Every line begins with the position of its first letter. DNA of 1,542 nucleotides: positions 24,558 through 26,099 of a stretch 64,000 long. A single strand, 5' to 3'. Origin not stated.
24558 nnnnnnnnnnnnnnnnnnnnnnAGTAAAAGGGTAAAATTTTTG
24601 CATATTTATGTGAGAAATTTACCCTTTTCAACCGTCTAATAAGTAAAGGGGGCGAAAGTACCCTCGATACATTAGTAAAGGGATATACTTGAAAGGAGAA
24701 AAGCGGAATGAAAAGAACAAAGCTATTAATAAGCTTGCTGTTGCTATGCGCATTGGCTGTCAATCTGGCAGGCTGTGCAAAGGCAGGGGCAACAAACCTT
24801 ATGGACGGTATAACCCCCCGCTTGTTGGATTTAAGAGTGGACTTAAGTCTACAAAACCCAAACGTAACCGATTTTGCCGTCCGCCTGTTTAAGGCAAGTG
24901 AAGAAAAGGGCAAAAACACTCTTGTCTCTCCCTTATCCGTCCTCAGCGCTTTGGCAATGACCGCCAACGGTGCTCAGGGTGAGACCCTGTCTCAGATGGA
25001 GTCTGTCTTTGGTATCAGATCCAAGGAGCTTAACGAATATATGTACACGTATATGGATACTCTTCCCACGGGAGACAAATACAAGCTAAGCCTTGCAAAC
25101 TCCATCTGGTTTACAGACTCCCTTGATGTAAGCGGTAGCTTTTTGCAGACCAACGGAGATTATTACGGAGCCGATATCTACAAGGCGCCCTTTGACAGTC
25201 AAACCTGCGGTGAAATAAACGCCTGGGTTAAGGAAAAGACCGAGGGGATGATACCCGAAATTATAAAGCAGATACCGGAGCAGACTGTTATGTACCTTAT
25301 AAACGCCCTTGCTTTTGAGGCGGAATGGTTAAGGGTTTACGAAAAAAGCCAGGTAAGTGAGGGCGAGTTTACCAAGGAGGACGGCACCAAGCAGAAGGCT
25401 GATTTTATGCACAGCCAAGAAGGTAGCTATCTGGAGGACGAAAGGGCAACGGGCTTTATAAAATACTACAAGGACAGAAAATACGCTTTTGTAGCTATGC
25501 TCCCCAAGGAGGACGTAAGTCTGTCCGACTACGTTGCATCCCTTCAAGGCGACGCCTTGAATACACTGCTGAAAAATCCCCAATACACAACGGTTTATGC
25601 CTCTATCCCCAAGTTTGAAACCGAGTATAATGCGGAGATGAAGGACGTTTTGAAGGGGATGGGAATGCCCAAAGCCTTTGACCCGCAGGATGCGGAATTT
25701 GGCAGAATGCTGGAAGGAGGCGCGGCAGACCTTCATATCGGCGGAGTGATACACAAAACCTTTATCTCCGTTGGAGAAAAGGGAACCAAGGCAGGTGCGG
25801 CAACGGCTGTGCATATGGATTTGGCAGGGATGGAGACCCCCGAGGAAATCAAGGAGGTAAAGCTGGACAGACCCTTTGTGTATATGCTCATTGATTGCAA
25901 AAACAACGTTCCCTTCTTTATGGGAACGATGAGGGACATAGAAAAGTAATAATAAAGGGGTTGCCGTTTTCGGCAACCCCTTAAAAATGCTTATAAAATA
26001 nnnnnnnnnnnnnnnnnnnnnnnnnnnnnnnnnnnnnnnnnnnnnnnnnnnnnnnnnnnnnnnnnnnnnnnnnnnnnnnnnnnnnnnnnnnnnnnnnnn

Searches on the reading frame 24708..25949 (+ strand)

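Call 40: search_protein_families(library=pfam, proteins=[window:24708-25949:+], max_evalue=0.001)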
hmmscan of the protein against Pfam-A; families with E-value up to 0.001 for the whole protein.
window:24708-25949:+ (413 aa): 1 family
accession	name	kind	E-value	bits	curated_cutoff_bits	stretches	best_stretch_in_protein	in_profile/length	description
PF00079.25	Serpin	-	3.6e-88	296.7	27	1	53-410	3-369/370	Serpin (serine protease inhibitor)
